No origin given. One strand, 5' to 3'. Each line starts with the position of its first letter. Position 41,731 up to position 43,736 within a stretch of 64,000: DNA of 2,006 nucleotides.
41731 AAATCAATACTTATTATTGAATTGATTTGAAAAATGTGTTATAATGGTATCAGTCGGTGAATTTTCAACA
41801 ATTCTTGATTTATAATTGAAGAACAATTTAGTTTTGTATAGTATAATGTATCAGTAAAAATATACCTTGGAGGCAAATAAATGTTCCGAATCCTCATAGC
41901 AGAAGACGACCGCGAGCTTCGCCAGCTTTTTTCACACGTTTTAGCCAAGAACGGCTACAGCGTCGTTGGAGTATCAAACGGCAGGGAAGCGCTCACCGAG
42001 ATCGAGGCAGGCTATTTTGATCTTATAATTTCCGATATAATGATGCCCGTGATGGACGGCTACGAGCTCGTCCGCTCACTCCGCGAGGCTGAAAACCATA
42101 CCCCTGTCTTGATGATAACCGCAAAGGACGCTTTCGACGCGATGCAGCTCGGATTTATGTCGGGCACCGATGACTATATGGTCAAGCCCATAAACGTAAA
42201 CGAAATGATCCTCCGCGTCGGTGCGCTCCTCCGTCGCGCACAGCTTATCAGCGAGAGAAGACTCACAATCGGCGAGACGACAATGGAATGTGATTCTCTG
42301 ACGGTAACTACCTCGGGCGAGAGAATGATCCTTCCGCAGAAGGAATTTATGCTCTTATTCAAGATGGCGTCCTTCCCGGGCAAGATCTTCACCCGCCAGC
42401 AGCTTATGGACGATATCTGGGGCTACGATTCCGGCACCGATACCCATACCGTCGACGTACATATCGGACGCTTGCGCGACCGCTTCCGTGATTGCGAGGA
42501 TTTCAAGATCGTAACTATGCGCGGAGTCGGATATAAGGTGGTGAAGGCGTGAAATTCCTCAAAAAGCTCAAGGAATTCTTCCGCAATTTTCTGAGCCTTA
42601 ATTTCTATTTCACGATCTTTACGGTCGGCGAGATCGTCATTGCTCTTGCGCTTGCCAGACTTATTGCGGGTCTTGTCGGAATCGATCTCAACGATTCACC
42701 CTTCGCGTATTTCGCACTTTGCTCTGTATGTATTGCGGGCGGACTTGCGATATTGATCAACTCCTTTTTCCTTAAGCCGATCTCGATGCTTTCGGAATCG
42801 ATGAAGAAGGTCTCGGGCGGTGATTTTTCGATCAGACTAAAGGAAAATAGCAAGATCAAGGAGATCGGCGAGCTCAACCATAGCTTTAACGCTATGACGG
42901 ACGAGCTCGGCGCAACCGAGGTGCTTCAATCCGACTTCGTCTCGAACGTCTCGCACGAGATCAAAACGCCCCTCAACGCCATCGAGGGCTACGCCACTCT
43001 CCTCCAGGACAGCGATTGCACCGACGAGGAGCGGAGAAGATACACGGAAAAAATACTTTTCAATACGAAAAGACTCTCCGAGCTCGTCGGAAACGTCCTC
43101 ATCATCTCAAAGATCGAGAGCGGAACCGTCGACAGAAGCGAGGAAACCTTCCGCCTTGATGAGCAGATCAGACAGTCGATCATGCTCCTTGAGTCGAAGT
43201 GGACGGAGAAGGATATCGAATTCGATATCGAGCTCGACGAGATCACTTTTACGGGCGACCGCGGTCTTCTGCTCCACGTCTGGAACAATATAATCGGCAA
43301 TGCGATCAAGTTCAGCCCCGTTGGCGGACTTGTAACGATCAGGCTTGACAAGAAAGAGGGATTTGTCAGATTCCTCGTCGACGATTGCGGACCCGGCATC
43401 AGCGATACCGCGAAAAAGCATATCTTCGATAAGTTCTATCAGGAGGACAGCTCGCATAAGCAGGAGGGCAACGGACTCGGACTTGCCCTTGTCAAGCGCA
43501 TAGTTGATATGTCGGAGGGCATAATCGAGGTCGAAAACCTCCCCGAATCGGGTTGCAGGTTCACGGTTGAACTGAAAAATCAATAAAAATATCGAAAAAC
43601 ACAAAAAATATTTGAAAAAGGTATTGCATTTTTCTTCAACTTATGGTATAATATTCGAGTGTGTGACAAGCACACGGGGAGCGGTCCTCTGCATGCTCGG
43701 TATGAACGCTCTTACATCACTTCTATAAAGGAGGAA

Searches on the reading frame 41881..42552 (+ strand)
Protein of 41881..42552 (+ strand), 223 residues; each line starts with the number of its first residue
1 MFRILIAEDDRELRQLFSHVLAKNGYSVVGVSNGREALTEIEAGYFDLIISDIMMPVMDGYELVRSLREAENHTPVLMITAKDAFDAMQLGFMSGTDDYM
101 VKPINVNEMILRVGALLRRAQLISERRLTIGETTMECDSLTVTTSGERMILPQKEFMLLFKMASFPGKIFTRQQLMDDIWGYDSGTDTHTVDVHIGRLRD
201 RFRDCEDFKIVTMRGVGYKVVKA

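Call 29: search_protein_families(library=pfam, proteins=[window:41881-42552:+])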
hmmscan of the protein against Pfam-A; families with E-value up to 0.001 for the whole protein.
window:41881-42552:+ (223 aa): 2 families
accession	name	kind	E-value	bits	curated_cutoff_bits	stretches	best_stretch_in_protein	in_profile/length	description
PF00072.30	Response_reg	-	1.5e-27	96.4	30.2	1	4-112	1-109/111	Response regulator receiver domain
PF00486.34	Trans_reg_C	-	2.8e-20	72.6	26.2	1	147-219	2-76/77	Transcriptional regulatory protein, C terminal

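Call 40: find_encoding_contigs(protein=window:41881-42552:+, flank=2500, max_places=10)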
Protein window:41881-42552:+ (223 aa): 23 contigs read that carry it; 10 places shown.
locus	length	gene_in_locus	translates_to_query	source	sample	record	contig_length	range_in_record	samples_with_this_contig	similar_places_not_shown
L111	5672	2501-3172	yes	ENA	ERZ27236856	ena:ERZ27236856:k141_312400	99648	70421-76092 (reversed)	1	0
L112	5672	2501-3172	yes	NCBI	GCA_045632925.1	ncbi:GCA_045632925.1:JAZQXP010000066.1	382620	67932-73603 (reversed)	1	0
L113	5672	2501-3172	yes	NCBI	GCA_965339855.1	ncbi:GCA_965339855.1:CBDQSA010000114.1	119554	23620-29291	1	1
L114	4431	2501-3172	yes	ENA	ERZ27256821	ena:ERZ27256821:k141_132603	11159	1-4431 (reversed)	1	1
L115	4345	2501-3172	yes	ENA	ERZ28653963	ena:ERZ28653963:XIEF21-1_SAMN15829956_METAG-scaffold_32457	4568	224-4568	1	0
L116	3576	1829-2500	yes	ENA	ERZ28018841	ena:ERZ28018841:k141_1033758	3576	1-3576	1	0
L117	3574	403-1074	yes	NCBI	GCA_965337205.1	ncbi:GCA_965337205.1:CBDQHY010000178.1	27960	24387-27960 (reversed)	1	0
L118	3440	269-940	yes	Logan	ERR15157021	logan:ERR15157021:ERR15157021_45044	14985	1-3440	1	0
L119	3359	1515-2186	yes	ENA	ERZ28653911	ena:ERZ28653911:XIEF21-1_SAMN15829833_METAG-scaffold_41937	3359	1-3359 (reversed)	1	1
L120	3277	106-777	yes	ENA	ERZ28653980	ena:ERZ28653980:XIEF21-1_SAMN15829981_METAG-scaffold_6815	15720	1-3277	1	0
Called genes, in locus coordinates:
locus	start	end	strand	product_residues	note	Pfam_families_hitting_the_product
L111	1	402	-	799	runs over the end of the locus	PF00082:Peptidase_S8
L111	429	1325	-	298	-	-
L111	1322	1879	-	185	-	PF04542:Sigma70_r2 (weak), PF08281:Sigma70_r4_2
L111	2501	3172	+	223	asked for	PF00072:Response_reg, PF00486:Trans_reg_C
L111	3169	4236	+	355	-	PF00672:HAMP, PF00512:HisKA, PF02518:HATPase_c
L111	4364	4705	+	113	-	PF01245:Ribosomal_L19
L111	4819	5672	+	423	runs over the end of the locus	PF00890:FAD_binding_2 (weak), PF01134:GIDA (weak), PF01266:DAO (faint), PF03486:HI0933_like (faint), PF04820:Trp_halogenase (faint), PF07992:Pyr_redox_2 (weak), PF12831:FAD_oxidored, PF13450:NAD_binding_8 (weak)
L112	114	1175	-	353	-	-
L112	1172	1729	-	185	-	PF04542:Sigma70_r2 (weak), PF08281:Sigma70_r4_2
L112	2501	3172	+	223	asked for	PF00072:Response_reg, PF00486:Trans_reg_C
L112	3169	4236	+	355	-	PF00672:HAMP, PF00512:HisKA, PF02518:HATPase_c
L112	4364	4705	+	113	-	PF01245:Ribosomal_L19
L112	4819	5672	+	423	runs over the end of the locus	PF00890:FAD_binding_2 (weak), PF01134:GIDA (weak), PF01266:DAO (faint), PF03486:HI0933_like (faint), PF04820:Trp_halogenase (faint), PF07992:Pyr_redox_2 (weak), PF12831:FAD_oxidored, PF13450:NAD_binding_8 (weak)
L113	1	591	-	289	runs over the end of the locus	PF00082:Peptidase_S8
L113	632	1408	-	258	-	-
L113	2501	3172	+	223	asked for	PF00072:Response_reg, PF00486:Trans_reg_C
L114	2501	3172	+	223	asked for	PF00072:Response_reg, PF00486:Trans_reg_C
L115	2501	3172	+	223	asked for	PF00072:Response_reg, PF00486:Trans_reg_C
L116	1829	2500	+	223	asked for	PF00072:Response_reg, PF00486:Trans_reg_C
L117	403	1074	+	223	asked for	PF00072:Response_reg, PF00486:Trans_reg_C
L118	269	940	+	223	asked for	PF00072:Response_reg, PF00486:Trans_reg_C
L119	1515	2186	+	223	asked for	PF00072:Response_reg, PF00486:Trans_reg_C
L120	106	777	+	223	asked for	PF00072:Response_reg, PF00486:Trans_reg_C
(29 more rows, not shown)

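Call 46: find_homologous_proteins(query=window:41881-42552:+, max_evalue=1e-60)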
Query window:41881-42552:+ (223 aa): 7956 proteins with E <= 1e-60 among 8000 candidates; the best 120 are listed.
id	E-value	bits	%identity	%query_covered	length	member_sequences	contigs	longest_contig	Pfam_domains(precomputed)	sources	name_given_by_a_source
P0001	2.7e-170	581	-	-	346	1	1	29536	PF00486.35,PF23198.2,PF00072.31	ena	-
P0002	1.8e-139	480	97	100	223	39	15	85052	PF00486.35,PF00072.31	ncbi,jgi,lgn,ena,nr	ncbi:MAG: response regulator transcription factor [Clostridia bacterium]|nr:response regulator trans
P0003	7.8e-139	478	98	100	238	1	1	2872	PF00486.35,PF00072.31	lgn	-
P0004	1.7e-138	477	97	100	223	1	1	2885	PF00486.35,PF00072.31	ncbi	-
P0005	5.6e-138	476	96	100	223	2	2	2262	PF00486.35,PF00072.31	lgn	-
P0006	1.4e-136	471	95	100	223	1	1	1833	PF00486.35,PF00072.31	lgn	-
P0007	1.6e-136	471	97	100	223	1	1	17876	PF00486.35,PF00072.31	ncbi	-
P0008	2.0e-136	471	95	100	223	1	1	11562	PF00486.35,PF00072.31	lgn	-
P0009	2.0e-136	471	95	100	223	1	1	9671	PF00486.35,PF00072.31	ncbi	-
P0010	2.4e-136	470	95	100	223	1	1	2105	PF00486.35,PF00072.31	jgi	jgi:DNA-binding response OmpR family regulator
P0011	3.0e-136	470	95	100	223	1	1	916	PF00486.35,PF00072.31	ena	-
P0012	4.8e-136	469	95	100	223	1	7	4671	PF00486.35,PF00072.31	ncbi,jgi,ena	jgi:DNA-binding response OmpR family regulator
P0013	5.0e-136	469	96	100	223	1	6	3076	PF00486.35,PF00072.31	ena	-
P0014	6.3e-136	469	95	100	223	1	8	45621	PF00486.35,PF00072.31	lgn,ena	-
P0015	6.9e-136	469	96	100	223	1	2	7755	PF00486.35,PF00072.31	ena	-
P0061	4.5e-133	460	94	100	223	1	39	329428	PF00486.35,PF00072.31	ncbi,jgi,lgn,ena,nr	ncbi:MAG: response regulator transcription factor [Clostridia bacterium]|nr:response regulator trans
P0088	8.7e-130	449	91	100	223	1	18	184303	PF00486.35,PF00072.31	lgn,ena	-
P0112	2.2e-121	421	84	100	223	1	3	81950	PF00486.35,PF00072.31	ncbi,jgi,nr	ncbi:MAG: response regulator transcription factor [Ruminococcaceae bacterium]|nr:response regulator 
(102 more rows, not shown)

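Call 47: find_encoding_contigs(protein=P0061, flank=1800, max_places=10)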
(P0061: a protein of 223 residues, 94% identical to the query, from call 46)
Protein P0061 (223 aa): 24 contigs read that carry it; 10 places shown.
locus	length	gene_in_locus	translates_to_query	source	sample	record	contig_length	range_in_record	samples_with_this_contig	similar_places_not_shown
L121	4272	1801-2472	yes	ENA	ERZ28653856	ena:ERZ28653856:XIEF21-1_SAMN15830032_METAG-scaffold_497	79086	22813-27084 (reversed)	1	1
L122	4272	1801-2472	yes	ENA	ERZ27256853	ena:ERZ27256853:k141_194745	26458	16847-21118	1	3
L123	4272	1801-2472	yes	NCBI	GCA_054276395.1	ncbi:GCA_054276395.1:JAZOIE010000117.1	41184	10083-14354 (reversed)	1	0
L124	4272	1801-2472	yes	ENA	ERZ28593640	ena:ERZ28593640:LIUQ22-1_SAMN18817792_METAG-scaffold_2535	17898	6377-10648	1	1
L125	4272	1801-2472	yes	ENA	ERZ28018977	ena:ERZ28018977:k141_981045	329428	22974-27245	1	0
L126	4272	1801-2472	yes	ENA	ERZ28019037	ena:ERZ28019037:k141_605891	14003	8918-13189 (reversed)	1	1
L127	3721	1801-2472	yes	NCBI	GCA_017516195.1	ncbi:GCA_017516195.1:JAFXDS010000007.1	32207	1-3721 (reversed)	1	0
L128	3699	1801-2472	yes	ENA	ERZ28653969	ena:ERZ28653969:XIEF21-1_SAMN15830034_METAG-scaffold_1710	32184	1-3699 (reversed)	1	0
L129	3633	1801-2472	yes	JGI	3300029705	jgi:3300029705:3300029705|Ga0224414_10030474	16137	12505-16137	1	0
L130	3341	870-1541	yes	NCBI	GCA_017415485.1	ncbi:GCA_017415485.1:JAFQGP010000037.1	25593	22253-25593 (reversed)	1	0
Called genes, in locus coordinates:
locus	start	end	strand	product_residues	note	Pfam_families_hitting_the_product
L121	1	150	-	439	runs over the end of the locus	-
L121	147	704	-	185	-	PF04542:Sigma70_r2 (weak), PF08281:Sigma70_r4_2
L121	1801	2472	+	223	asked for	PF00072:Response_reg, PF00486:Trans_reg_C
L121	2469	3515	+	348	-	PF00672:HAMP, PF00512:HisKA, PF02518:HATPase_c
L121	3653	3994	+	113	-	PF01245:Ribosomal_L19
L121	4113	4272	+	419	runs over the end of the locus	PF00890:FAD_binding_2 (weak), PF01134:GIDA (weak), PF01266:DAO (faint), PF03486:HI0933_like (faint), PF04820:Trp_halogenase (faint), PF07992:Pyr_redox_2 (weak), PF12831:FAD_oxidored, PF13450:NAD_binding_8 (weak)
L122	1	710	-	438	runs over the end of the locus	-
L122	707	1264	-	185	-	PF04542:Sigma70_r2 (weak), PF08281:Sigma70_r4_2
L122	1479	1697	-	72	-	-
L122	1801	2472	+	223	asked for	PF00072:Response_reg, PF00486:Trans_reg_C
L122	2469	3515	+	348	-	PF00672:HAMP, PF00512:HisKA, PF02518:HATPase_c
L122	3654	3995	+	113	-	PF01245:Ribosomal_L19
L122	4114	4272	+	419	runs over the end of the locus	PF00890:FAD_binding_2 (weak), PF01134:GIDA (weak), PF01266:DAO (faint), PF03486:HI0933_like (faint), PF04820:Trp_halogenase (faint), PF07992:Pyr_redox_2 (weak), PF12831:FAD_oxidored, PF13450:NAD_binding_8 (weak)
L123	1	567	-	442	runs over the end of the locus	-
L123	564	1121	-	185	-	PF04542:Sigma70_r2 (weak), PF08281:Sigma70_r4_2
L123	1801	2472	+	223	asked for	PF00072:Response_reg, PF00486:Trans_reg_C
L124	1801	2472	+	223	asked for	PF00072:Response_reg, PF00486:Trans_reg_C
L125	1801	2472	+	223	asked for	PF00072:Response_reg, PF00486:Trans_reg_C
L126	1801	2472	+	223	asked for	PF00072:Response_reg, PF00486:Trans_reg_C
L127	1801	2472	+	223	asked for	PF00072:Response_reg, PF00486:Trans_reg_C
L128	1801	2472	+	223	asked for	PF00072:Response_reg, PF00486:Trans_reg_C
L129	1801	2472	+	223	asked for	PF00072:Response_reg, PF00486:Trans_reg_C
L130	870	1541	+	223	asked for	PF00072:Response_reg, PF00486:Trans_reg_C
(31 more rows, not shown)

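Call 48: find_encoding_contigs(protein=P0088, flank=1800, max_places=10)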
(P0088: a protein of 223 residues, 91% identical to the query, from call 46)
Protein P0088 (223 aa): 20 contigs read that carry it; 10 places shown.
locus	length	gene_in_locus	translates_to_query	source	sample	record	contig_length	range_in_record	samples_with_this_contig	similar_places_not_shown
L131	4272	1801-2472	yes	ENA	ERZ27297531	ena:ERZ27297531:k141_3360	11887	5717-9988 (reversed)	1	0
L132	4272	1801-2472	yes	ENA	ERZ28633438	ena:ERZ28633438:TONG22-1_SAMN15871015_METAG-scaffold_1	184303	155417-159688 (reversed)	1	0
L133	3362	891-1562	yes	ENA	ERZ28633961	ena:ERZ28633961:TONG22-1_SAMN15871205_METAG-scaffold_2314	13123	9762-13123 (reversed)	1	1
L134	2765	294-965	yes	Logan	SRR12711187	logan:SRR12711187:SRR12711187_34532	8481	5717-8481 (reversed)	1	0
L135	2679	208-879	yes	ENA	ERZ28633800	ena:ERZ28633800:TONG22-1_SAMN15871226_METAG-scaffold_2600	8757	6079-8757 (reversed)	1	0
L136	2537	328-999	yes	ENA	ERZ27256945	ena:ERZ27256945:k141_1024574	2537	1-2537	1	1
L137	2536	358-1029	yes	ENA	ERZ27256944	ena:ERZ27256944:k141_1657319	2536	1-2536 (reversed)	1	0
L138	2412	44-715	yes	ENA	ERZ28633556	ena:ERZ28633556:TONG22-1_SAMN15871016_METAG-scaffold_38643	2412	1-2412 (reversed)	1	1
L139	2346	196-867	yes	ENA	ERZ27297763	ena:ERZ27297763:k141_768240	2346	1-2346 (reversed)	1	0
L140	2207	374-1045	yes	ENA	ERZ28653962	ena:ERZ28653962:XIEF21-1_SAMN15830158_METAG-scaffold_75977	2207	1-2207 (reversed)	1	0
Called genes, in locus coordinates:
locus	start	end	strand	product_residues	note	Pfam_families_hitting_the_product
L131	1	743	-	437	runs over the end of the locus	-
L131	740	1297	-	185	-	PF04542:Sigma70_r2, PF08281:Sigma70_r4_2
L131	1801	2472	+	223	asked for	PF00072:Response_reg, PF00486:Trans_reg_C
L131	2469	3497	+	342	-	PF00672:HAMP, PF00512:HisKA, PF02518:HATPase_c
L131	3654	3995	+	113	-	PF01245:Ribosomal_L19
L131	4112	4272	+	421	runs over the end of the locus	PF00890:FAD_binding_2 (weak), PF01134:GIDA (faint), PF01266:DAO (faint), PF03486:HI0933_like (faint), PF04820:Trp_halogenase (faint), PF07992:Pyr_redox_2 (weak), PF12831:FAD_oxidored, PF13450:NAD_binding_8 (weak)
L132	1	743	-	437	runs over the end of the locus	-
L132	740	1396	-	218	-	PF04542:Sigma70_r2, PF08281:Sigma70_r4_2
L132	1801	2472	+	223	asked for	PF00072:Response_reg, PF00486:Trans_reg_C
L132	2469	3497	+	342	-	PF00672:HAMP, PF00512:HisKA, PF02518:HATPase_c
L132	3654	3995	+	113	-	PF01245:Ribosomal_L19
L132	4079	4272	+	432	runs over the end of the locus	PF00890:FAD_binding_2 (weak), PF01134:GIDA (faint), PF01266:DAO (faint), PF03486:HI0933_like (faint), PF04820:Trp_halogenase (faint), PF07992:Pyr_redox_2 (weak), PF12831:FAD_oxidored, PF13450:NAD_binding_8 (weak)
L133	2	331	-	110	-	?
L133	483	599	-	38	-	-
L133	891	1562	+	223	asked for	PF00072:Response_reg, PF00486:Trans_reg_C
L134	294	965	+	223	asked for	PF00072:Response_reg, PF00486:Trans_reg_C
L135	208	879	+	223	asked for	PF00072:Response_reg, PF00486:Trans_reg_C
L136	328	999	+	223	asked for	PF00072:Response_reg, PF00486:Trans_reg_C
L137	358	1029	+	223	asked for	PF00072:Response_reg, PF00486:Trans_reg_C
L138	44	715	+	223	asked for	PF00072:Response_reg, PF00486:Trans_reg_C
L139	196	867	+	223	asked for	PF00072:Response_reg, PF00486:Trans_reg_C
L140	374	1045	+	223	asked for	PF00072:Response_reg, PF00486:Trans_reg_C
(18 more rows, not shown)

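Call 49: find_encoding_contigs(protein=P0112, flank=1800, max_places=10)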
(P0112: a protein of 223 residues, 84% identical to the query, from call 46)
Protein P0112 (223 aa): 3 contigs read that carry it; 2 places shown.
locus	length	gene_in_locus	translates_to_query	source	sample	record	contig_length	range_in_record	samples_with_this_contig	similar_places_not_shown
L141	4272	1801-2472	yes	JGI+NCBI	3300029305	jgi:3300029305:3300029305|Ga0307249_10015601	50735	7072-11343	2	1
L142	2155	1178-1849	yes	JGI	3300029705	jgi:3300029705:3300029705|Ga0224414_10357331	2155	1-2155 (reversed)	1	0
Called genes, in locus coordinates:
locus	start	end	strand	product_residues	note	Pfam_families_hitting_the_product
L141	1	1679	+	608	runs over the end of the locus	PF01301:Glyco_hydro_35, PF02449:Glyco_hydro_42 (weak), PF21317:BetaGal_ABD_1, PF21467:BetaGal_gal-bd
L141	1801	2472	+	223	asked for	PF00072:Response_reg, PF00486:Trans_reg_C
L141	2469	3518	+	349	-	PF00672:HAMP (weak), PF00512:HisKA, PF02518:HATPase_c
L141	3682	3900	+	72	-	-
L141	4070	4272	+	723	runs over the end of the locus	-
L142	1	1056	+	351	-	?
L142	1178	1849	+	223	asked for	PF00072:Response_reg, PF00486:Trans_reg_C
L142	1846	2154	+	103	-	?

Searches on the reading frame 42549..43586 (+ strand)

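Call 29: search_protein_families(library=pfam, proteins=[window:42549-43586:+])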
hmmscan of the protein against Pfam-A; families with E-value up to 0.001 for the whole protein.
window:42549-43586:+ (345 aa): 4 families
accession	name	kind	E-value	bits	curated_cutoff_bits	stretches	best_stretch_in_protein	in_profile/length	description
PF02518.31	HATPase_c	-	1.6e-24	86.9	26.4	1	236-343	1-108/111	Histidine kinase-, DNA gyrase B-, and HSP90-like ATPase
PF00512.31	HisKA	-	2.8e-19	69.4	26.9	1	127-192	2-66/66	His Kinase A (phospho-acceptor) domain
PF00672.30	HAMP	-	2.1e-10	41.2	25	1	73-120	5-51/53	HAMP domain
PF13581.12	HATPase_c_2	-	4.8e-06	27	27.4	1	246-320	41-110/127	Histidine kinase-like ATPase domain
